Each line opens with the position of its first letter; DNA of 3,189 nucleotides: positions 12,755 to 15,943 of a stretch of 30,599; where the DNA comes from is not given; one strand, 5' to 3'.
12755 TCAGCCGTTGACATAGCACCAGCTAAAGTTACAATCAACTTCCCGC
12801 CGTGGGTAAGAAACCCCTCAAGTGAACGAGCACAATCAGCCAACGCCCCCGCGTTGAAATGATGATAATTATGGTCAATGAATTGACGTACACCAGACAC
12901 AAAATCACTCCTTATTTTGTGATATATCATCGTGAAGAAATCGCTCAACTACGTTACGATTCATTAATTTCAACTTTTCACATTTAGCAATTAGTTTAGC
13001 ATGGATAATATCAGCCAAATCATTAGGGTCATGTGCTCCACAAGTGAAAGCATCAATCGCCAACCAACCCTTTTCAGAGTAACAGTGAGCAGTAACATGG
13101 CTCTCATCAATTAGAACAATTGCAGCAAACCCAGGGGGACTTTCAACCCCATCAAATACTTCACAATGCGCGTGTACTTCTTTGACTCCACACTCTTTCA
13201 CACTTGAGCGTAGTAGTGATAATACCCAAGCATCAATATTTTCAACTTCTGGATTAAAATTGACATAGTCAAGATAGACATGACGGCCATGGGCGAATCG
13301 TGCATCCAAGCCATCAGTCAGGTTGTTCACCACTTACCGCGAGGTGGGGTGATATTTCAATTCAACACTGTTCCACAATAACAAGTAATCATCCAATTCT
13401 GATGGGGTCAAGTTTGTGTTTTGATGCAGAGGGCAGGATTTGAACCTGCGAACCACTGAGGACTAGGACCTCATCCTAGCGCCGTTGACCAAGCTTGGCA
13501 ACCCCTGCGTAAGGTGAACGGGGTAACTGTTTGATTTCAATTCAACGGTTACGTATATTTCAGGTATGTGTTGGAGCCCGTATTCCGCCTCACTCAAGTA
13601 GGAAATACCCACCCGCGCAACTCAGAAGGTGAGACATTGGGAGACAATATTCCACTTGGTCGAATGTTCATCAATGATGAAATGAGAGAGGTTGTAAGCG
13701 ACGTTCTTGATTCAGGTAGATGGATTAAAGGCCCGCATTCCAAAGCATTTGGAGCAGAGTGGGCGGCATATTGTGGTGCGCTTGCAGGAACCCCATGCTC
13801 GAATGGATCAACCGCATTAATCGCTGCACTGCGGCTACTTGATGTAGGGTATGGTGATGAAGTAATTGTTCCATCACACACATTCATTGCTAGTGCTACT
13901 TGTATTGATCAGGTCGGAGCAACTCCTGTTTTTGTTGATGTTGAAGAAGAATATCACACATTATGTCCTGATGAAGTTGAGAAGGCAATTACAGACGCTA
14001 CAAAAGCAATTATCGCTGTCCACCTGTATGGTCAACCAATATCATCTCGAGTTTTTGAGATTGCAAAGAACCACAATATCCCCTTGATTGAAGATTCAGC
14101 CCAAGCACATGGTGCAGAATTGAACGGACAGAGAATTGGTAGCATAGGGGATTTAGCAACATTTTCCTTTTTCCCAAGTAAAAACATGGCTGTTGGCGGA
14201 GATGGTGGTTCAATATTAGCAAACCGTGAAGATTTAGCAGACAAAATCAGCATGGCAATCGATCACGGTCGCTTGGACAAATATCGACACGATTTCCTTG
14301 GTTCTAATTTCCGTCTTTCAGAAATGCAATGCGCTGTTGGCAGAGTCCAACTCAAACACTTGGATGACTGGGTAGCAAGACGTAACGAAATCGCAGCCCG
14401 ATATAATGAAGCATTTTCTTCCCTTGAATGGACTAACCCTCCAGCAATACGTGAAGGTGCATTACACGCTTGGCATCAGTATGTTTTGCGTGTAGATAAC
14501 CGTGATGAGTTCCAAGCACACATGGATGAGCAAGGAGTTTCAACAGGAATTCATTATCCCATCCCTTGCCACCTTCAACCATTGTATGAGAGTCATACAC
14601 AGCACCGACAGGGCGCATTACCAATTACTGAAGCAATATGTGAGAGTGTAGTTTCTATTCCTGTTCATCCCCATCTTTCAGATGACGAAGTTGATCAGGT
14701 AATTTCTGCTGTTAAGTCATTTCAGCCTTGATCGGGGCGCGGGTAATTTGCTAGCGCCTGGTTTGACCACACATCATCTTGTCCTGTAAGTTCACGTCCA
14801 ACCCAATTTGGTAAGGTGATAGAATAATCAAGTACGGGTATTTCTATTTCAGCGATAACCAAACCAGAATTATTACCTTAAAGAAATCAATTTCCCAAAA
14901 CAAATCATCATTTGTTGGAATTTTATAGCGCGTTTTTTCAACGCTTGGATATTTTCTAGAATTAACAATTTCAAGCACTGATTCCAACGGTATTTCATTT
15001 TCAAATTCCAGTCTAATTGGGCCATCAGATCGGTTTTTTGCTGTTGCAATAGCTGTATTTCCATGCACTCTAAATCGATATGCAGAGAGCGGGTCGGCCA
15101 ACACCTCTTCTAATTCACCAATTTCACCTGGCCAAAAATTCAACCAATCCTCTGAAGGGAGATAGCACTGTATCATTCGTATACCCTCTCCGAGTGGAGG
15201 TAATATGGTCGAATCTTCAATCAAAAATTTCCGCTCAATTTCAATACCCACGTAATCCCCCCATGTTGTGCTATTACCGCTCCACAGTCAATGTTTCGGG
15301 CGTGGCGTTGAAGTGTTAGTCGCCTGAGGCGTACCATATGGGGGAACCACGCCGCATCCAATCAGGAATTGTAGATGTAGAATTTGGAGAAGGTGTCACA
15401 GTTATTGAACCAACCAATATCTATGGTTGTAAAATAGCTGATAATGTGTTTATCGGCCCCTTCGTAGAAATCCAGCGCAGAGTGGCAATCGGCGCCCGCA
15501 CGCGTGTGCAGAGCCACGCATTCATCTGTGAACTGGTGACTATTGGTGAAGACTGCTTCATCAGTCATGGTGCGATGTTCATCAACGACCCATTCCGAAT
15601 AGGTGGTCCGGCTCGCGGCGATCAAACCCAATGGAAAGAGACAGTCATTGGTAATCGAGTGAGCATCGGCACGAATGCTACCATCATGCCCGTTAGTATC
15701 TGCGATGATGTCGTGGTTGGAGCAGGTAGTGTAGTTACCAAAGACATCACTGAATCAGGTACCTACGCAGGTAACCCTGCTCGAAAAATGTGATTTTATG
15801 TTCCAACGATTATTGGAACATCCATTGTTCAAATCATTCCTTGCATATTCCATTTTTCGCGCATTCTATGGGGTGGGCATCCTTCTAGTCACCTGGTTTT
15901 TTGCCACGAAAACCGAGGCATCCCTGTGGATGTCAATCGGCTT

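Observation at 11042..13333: Candidate undescribed archaeal polyamine module: SpeD-like decarboxylase + bacterial-type DHS-like synthase + DDAH-like amidinohydrolase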

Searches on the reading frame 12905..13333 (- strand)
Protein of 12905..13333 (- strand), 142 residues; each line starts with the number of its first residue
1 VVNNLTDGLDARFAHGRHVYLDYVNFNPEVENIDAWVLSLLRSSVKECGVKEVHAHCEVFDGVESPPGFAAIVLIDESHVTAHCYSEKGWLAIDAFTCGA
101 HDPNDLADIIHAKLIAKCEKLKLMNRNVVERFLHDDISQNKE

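Call 3: search_protein_families(library=pfam, proteins=[window:12905-13333:-], max_evalue=0.01)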
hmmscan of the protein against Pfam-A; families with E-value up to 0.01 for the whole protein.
window:12905-13333:- (142 aa): 1 family
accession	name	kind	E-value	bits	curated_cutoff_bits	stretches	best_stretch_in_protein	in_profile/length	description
PF02675.21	AdoMet_dc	-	3.2e-16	60.1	25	1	18-126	1-106/107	S-adenosylmethionine decarboxylase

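Call 4: search_protein_families(library=ncbifam, proteins=[window:12905-13333:-], max_evalue=0.01)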
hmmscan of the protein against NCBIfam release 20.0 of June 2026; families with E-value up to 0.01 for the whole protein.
window:12905-13333:- (142 aa): 1 family
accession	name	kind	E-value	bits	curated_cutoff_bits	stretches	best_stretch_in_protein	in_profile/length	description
TIGR03330.1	SAM_DCase_Bsu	equivalog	2.3e-20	73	75.65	1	15-126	3-111/112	adenosylmethionine decarboxylase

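Call 25: search_solved_structures(query=window:12905-13333:-, max_evalue=0.01, show_alignments=2)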
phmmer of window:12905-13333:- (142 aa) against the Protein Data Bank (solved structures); distinct sequences matched with E-value up to 0.01: 5.
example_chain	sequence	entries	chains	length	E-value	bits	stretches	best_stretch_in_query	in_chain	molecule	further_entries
1tlu_A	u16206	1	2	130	8.2e-08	35.6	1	16-124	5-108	S-adenosylmethionine decarboxylase proenzyme, AdoMetDC, SamDC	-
1vr7_A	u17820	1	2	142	9.3e-08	35.4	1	16-124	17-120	S-adenosylmethionine decarboxylase proenzyme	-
1tmi_A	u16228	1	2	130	2.2e-07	34.2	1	16-124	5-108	S-adenosylmethionine decarboxylase proenzyme, AdoMetDC, SamDC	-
2iii_A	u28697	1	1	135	6e-07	32.8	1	16-130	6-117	S-adenosylmethionine decarboxylase proenzyme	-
3iwb_A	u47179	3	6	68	0.0034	20.6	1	79-125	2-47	S-adenosylmethionine decarboxylase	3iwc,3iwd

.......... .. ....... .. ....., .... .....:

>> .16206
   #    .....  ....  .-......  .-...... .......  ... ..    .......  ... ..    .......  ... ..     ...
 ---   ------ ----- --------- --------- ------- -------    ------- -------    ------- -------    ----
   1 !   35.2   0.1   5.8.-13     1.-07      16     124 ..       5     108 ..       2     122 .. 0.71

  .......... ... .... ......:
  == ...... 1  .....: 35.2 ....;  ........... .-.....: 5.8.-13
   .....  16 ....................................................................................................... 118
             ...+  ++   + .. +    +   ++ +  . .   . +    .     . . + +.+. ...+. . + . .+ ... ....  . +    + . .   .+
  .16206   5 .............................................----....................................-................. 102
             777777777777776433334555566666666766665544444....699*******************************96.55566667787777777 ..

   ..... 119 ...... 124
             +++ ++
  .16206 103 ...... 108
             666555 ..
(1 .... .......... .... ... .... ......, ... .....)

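Call 34: find_homologous_proteins(query=window:12905-13333:-, max_evalue=0.00001)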
Query window:12905-13333:- (142 aa): 575 proteins with E <= 0.00001 among 580 candidates; the best 120 are listed.
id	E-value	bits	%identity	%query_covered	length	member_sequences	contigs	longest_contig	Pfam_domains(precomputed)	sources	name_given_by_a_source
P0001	3.5e-88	311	95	100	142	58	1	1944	PF02675.22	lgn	-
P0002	2.5e-81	289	87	100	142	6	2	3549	PF02675.22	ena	-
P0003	1.4e-78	280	86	100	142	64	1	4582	PF02675.22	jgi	-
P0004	4.1e-77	275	83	97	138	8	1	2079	PF02675.22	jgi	jgi:S-adenosylmethionine decarboxylase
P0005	1.3e-71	257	80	100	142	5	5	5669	PF02675.22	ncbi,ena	-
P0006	7.7e-71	255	79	100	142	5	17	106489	PF02675.22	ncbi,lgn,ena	-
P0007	4.8e-66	239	75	98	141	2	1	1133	PF02675.22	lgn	-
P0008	2.9e-59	217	75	85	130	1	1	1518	PF02675.22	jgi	-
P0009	3.7e-58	213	69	94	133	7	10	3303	PF02675.22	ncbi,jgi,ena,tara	jgi:S-adenosylmethionine decarboxylase|tara:strand:+ start:477 stop:878 length:402 start_codon:yes s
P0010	2.0e-57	211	66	94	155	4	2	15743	PF02675.22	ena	-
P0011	2.5e-57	211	64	96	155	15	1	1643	PF02675.22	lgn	-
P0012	1.2e-56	209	63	96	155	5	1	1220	PF02675.22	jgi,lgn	jgi:S-adenosylmethionine decarboxylase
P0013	2.6e-56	207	67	96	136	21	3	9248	PF02675.22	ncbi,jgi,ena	-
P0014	5.3e-55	203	69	85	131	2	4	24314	PF02675.22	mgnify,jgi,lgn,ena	mgnify:CR=1 FL=1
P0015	1.6e-47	179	61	89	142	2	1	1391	PF02675.22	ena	-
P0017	1.9e-47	179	60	85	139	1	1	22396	PF02675.22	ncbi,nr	ncbi:MAG: adenosylmethionine decarboxylase [Candidatus Thermoplasmatota archaeon]|nr:adenosylmethion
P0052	1.1e-46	176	59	85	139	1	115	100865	PF02675.22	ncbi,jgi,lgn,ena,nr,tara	ncbi:MAG: adenosylmethionine decarboxylase [Candidatus Thermoplasmatota archaeon]|jgi:S-adenosylmeth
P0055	1.2e-46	176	59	85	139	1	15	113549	PF02675.22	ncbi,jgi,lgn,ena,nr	ncbi:MAG TPA: adenosylmethionine decarboxylase [Candidatus Thalassarchaeaceae archaeon]|nr:adenosylm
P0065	2.2e-46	175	61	85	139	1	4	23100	PF02675.22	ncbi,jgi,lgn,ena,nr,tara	ncbi:MAG: adenosylmethionine decarboxylase [Euryarchaeota archaeon]|nr:adenosylmethionine decarboxyl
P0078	4.8e-46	174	56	91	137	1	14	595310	PF02675.22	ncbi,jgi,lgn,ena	ncbi:MAG: S-adenosylmethionine decarboxylase family protein [Candidatus Thalassarchaeaceae archaeon]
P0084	6.4e-46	174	54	95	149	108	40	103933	PF02675.22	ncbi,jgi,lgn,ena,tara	tara:strand:- start:714 stop:1163 length:450 start_codon:yes stop_codon:yes gene_type:complete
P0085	7.7e-46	174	56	91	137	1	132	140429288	PF02675.22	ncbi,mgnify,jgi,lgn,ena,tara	mgnify:FL=1|jgi:S-adenosylmethionine decarboxylase|tara:strand:+ start:4234 stop:4647 length:414 sta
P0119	8.9e-45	170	56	91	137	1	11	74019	PF02675.22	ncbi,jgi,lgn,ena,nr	ncbi:MAG TPA: hypothetical protein HA329_04365, partial [Candidatus Thalassarchaeaceae archaeon]|nr:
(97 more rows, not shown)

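Call 35: list_cluster_members(proteins=[P0055, P0119, P0052, P0078, P0006, P0005, P0017, P0065, P0084, P0085])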
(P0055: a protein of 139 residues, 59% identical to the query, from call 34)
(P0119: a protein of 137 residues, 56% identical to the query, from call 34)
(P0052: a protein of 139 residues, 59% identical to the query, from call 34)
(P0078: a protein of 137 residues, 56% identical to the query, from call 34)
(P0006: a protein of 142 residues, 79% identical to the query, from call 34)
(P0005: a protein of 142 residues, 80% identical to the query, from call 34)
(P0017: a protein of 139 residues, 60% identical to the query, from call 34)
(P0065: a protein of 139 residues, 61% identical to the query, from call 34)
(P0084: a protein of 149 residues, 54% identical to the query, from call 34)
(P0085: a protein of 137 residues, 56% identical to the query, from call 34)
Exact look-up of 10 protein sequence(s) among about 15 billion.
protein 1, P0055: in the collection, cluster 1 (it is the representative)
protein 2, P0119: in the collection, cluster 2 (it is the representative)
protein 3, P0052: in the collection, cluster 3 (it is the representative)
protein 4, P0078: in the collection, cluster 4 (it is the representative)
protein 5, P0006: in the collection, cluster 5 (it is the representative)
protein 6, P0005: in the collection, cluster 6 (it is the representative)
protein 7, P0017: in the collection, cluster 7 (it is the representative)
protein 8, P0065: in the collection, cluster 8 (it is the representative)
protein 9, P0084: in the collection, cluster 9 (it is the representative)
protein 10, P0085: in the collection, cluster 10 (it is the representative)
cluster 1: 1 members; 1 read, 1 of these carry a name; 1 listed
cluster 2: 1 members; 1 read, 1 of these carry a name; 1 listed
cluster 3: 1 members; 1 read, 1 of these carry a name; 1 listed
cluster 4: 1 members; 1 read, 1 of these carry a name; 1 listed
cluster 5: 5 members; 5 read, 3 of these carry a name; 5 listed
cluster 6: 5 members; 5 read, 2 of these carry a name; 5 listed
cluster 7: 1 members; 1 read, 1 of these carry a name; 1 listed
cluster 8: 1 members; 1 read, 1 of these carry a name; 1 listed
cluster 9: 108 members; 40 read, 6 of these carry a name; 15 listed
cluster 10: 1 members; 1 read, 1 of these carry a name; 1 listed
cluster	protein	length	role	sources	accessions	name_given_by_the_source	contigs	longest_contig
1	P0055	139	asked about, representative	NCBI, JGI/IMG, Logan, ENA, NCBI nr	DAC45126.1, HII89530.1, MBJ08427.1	MAG TPA: adenosylmethionine decarboxylase [Candidatus Thalassarchaeaceae archaeon] | adenosylmethionine decarboxylase [Euryarchaeota archaeon]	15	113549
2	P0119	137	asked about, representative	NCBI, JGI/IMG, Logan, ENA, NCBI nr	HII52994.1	MAG TPA: hypothetical protein HA329_04365, partial [Candidatus Thalassarchaeaceae ... | hypothetical protein [Candidatus Thalassarchaeaceae archaeon]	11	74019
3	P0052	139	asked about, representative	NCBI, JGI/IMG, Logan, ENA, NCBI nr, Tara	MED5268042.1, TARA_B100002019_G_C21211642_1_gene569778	MAG: adenosylmethionine decarboxylase [Candidatus Thermoplasmatota archaeon] | S-adenosylmethionine decarboxylase | adenosylmethionine decarboxylase [Candidatus Thermoplasmatota archaeon]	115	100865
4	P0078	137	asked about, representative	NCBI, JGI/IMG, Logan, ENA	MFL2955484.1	MAG: S-adenosylmethionine decarboxylase family protein [Candidatus Thalassarchaeaceae ...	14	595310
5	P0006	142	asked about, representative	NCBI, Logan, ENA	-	-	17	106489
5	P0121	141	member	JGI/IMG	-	S-adenosylmethionine decarboxylase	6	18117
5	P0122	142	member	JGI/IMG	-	S-adenosylmethionine decarboxylase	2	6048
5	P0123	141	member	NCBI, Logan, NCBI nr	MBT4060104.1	MAG: hypothetical protein HOE69_07355 [Euryarchaeota archaeon] | hypothetical protein [Euryarchaeota archaeon]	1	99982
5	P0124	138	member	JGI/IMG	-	-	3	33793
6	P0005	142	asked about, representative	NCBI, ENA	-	-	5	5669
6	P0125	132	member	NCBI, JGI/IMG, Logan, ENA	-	S-adenosylmethionine decarboxylase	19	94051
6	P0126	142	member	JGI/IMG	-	S-adenosylmethionine decarboxylase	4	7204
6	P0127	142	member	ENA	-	-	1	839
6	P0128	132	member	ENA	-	-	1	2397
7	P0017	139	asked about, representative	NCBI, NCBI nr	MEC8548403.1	MAG: adenosylmethionine decarboxylase [Candidatus Thermoplasmatota archaeon] | adenosylmethionine decarboxylase [Candidatus Thermoplasmatota archaeon]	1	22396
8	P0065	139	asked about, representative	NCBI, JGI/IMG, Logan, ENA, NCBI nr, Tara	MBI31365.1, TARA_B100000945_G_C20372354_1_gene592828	MAG: adenosylmethionine decarboxylase [Euryarchaeota archaeon] | adenosylmethionine decarboxylase [Euryarchaeota archaeon] | strand:+ start:818 stop:1237 length:420 start_codon:yes stop_codon:yes gene_type:complete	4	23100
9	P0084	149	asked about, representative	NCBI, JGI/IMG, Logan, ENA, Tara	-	strand:- start:714 stop:1163 length:450 start_codon:yes stop_codon:yes gene_type:complete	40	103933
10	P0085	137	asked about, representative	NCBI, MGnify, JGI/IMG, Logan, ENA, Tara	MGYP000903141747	FL=1 | S-adenosylmethionine decarboxylase | strand:+ start:4234 stop:4647 length:414 start_codon:yes stop_codon:yes gene_type:complete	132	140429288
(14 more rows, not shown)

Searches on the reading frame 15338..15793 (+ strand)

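Call 3: search_protein_families(library=pfam, proteins=[window:15338-15793:+], max_evalue=0.01)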
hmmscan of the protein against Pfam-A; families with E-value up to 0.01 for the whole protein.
window:15338-15793:+ (151 aa): 5 families
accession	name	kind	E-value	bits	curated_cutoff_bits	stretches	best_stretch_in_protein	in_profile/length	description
PF00132.30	Hexapep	-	1e-17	63.4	27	2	30-63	1-34/36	Bacterial transferase hexapeptide (six repeats)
PF25084.1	LbH_EIF2B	-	4.2e-11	43.2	54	2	94-138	31-75/105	EIF2B subunit epsilon LbH domain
PF14602.12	Hexapep_2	-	4.9e-09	36.2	27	1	102-135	2-34/34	Hexapeptide repeat of succinyl-transferase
PF25247.1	LbH_GLGC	-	0.00018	21.9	27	1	30-119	10-102/135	GLGC left-handed parallel beta-helix domain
PF25087.1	GMPPB_C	-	0.0074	16.4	39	0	18-75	27-83/110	GMPPB C-terminal domain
